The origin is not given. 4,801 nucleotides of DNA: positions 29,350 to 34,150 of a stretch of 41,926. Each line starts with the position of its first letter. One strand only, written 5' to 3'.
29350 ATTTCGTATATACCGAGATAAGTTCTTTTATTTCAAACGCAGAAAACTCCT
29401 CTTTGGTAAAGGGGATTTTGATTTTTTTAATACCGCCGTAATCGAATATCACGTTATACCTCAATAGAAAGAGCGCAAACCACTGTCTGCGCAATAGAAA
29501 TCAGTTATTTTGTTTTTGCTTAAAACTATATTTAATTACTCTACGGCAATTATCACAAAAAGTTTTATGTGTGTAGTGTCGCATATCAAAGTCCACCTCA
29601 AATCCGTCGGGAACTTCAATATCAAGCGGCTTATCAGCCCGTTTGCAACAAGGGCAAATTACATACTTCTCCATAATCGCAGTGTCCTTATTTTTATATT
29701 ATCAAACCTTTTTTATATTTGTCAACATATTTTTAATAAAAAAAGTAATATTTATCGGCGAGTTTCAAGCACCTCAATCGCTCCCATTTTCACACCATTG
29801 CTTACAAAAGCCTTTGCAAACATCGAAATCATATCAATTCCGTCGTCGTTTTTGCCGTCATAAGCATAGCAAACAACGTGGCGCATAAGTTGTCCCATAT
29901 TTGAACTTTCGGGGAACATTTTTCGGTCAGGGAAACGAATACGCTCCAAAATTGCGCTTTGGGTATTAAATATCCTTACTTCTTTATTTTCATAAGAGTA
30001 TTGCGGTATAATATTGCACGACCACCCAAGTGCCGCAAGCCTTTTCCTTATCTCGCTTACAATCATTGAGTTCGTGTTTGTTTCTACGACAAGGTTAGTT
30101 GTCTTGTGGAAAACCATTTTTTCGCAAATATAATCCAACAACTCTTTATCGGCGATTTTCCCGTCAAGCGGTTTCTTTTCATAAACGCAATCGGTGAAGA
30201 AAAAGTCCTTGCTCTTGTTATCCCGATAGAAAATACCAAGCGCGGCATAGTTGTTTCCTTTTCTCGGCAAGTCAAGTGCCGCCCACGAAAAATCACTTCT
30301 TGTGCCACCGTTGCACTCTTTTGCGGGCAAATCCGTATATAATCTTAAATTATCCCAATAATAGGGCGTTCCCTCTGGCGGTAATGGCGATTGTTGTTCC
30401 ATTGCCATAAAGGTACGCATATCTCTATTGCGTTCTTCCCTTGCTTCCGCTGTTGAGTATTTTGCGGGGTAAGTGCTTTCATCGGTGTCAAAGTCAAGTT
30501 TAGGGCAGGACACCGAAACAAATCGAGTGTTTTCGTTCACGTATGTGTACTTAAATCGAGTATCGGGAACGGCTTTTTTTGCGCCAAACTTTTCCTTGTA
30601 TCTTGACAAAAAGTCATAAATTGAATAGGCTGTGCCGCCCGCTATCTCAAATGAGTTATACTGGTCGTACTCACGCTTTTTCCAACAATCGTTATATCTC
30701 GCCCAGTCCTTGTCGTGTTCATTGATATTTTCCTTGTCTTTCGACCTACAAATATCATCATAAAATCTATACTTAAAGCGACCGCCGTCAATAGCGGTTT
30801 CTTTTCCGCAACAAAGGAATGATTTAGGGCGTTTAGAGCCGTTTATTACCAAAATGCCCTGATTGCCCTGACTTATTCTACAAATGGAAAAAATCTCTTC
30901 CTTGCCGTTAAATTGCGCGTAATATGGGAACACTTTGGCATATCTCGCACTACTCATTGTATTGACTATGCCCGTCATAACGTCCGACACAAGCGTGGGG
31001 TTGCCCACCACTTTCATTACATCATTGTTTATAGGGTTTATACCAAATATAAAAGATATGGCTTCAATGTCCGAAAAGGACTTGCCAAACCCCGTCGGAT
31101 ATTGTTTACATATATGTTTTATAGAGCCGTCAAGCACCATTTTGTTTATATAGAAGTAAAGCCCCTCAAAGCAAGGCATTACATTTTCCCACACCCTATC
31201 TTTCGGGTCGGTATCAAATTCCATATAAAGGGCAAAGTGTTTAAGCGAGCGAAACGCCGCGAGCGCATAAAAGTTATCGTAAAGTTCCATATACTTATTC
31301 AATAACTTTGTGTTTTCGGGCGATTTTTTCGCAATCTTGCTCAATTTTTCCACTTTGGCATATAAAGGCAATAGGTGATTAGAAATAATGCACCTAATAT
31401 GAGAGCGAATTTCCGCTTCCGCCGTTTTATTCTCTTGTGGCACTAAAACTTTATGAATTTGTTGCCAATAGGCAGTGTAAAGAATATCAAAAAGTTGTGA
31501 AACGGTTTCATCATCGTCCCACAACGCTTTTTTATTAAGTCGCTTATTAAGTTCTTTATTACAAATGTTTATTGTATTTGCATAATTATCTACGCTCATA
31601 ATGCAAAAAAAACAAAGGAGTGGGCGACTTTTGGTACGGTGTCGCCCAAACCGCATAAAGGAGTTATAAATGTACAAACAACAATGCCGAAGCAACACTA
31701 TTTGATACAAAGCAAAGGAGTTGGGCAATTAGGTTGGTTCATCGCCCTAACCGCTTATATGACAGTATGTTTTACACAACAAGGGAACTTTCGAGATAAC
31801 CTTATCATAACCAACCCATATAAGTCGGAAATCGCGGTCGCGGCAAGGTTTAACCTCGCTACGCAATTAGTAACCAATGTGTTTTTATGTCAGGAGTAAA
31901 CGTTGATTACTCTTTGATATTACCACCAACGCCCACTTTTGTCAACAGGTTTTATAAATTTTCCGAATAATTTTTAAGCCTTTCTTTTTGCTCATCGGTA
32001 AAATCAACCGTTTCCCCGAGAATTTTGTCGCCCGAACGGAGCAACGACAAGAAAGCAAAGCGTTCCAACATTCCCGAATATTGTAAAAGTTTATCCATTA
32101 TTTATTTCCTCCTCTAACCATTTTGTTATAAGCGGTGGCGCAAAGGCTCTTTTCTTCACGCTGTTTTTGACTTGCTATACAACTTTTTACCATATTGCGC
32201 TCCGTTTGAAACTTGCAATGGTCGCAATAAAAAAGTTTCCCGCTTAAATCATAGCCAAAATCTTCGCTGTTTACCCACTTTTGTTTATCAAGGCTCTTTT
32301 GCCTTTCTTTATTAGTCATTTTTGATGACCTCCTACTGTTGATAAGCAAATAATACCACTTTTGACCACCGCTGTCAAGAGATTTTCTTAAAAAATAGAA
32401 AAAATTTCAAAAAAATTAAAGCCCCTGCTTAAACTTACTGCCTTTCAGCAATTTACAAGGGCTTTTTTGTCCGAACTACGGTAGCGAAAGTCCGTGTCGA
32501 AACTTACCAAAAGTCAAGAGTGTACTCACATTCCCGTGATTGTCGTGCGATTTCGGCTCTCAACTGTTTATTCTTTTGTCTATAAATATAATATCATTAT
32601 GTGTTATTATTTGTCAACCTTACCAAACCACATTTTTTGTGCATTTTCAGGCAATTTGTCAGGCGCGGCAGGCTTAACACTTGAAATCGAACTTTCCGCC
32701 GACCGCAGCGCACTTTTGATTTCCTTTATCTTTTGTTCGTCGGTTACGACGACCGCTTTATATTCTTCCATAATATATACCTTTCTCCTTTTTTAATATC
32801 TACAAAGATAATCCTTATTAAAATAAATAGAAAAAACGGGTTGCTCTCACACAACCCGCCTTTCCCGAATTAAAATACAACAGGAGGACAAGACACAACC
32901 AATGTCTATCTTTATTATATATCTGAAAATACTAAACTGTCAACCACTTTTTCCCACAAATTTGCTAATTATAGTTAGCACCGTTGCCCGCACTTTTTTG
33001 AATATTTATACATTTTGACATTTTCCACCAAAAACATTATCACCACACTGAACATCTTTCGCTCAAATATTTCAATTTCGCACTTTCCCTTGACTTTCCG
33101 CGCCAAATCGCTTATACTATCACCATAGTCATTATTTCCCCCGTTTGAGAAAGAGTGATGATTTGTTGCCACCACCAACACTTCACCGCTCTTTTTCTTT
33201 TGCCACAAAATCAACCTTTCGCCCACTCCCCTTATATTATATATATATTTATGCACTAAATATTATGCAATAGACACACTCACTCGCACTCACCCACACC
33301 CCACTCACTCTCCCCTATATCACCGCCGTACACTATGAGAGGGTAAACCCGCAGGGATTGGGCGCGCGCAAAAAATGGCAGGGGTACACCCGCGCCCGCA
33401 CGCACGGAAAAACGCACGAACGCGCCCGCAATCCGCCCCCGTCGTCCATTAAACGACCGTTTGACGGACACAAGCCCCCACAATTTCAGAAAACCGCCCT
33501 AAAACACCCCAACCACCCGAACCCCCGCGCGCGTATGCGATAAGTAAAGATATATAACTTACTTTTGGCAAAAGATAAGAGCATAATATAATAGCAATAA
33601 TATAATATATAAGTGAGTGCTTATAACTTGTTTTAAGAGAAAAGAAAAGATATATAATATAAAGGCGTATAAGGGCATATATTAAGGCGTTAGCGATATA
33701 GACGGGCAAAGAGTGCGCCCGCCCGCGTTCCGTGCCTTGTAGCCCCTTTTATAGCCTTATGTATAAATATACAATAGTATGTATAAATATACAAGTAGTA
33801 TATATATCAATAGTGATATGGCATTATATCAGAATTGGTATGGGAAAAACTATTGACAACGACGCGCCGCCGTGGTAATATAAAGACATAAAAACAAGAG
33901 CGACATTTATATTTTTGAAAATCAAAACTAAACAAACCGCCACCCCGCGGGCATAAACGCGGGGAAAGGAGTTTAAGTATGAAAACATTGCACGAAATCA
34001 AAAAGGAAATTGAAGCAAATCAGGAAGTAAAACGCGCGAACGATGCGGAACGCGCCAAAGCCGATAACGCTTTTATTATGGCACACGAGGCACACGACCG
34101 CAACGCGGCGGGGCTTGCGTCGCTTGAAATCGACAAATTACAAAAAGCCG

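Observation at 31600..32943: Four consensus promoters upstream of the late operon, three of which run into a hairpin/U-tract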

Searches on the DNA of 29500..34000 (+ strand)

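Call 7: search_dna_similar(query=window:29500-34000:+, collection=phages, mode=distant, max_rows=20)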
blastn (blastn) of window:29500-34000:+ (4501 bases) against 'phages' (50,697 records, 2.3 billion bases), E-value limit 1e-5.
No match.

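Call 44: search_rna_families(sources=[L014, L021, L018, L023, L024, L051, L052, L054, L055], threshold=gathering)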
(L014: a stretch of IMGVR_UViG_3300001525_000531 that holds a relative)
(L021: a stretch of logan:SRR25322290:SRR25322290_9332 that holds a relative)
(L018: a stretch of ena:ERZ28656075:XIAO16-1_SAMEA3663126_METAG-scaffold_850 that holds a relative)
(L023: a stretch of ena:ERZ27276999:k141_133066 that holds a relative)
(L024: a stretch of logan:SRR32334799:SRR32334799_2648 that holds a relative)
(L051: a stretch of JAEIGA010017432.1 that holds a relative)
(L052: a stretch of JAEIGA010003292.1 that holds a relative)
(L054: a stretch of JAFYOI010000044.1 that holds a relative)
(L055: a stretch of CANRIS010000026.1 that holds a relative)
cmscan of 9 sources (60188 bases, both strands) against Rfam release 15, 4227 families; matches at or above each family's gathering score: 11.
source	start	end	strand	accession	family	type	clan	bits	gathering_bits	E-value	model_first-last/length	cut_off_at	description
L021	1371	1442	+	RF00005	tRNA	Gene; tRNA;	CL00001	66.1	29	3.5e-12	1-71/71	no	tRNA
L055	4919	4990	+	RF00005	tRNA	Gene; tRNA;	CL00001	65.5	29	5.1e-12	1-71/71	no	tRNA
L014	2657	2730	+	RF00005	tRNA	Gene; tRNA;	CL00001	63.9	29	1.4e-11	1-71/71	no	tRNA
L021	5804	5894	+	RF02991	GP20-a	Cis-reg;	-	58.4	47.2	6.7e-08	1-97/97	no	GP20-a RNA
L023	3921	4009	+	RF02991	GP20-a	Cis-reg;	-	56.4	47.2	2e-07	1-97/97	no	GP20-a RNA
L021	1522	1593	+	RF00005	tRNA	Gene; tRNA;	CL00001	51.9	29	2.8e-08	1-71/71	no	tRNA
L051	3915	4006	+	RF02991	GP20-a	Cis-reg;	-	50.8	47.2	3.9e-06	1-97/97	no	GP20-a RNA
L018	4948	5038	+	RF02991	GP20-a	Cis-reg;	-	49.6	47.2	7.6e-06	1-97/97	no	GP20-a RNA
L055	448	512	+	RF03075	DUF3800-VIII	Gene; sRNA;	-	49.1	40.2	4.1e-06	1-64/64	no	DUF3800-VIII RNA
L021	1280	1361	+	RF00005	tRNA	Gene; tRNA;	CL00001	48.9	29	1.9e-07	1-71/71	no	tRNA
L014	2993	3082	+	RF00005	tRNA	Gene; tRNA;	CL00001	43.4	29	6.1e-06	1-71/71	no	tRNA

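Call 76: search_rna_families(sources=[L014, L018, L021, L023, L024], threshold=evalue, max_evalue=10)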
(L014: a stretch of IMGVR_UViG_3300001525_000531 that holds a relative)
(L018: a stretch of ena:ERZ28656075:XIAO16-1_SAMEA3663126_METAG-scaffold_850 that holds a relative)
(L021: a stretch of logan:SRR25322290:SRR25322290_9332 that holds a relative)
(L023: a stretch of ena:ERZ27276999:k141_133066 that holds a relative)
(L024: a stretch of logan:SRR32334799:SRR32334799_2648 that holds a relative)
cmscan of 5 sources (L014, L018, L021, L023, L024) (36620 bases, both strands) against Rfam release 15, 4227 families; matches with E-value up to 10: 16.
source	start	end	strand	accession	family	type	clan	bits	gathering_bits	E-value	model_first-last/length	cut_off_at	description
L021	1371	1442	+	RF00005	tRNA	Gene; tRNA;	CL00001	66.1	29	2.1e-12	1-71/71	no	tRNA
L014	2657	2730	+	RF00005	tRNA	Gene; tRNA;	CL00001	63.9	29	8.4e-12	1-71/71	no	tRNA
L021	5804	5894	+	RF02991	GP20-a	Cis-reg;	-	58.4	47.2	4.1e-08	1-97/97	no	GP20-a RNA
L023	3921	4009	+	RF02991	GP20-a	Cis-reg;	-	56.4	47.2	1.2e-07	1-97/97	no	GP20-a RNA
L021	1522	1593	+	RF00005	tRNA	Gene; tRNA;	CL00001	51.9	29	1.7e-08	1-71/71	no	tRNA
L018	4948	5038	+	RF02991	GP20-a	Cis-reg;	-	49.6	47.2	4.7e-06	1-97/97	no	GP20-a RNA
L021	1280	1361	+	RF00005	tRNA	Gene; tRNA;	CL00001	48.9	29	1.2e-07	1-71/71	no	tRNA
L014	2993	3082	+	RF00005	tRNA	Gene; tRNA;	CL00001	43.4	29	3.7e-06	1-71/71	no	tRNA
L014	2308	2386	+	RF00023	tmRNA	Gene;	CL00001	41.9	47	1.5e-13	1-374/374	no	transfer-messenger RNA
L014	7696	7786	+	RF02991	GP20-a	Cis-reg;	-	41.3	47.2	0.0004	1-97/97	no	GP20-a RNA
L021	781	1163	+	RF00023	tmRNA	Gene;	CL00001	38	47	6.3e-12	1-374/374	no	transfer-messenger RNA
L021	1523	1593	-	RF04354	Plastid-ycf2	Cis-reg;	-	21.9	65.7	3.3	1-75/75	no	Plastid-ycf2 5UTR RNA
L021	6251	6291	-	RF04360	psbT-asRNA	Gene; antisense;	-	21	48.5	8.1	1-38/38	no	Plastid psbT antisense RNA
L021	2485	2545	+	RF02493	Gl_U4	Gene; snRNA; splicing;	-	20.8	100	6.5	1-95/95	no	Giardia U4 spliceosomal RNA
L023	2916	2976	-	RF01166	sn3071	Gene; snRNA; snoRNA; CD-box;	-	20.8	40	6.2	1-77/77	no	Small nucleolar RNA sn3071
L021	3232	3262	+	RF01861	TB9Cs1H1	Gene; snRNA; snoRNA; HACA-box;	-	20.4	55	9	1-63/63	no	Trypanosomatid snoRNA TB9Cs1H1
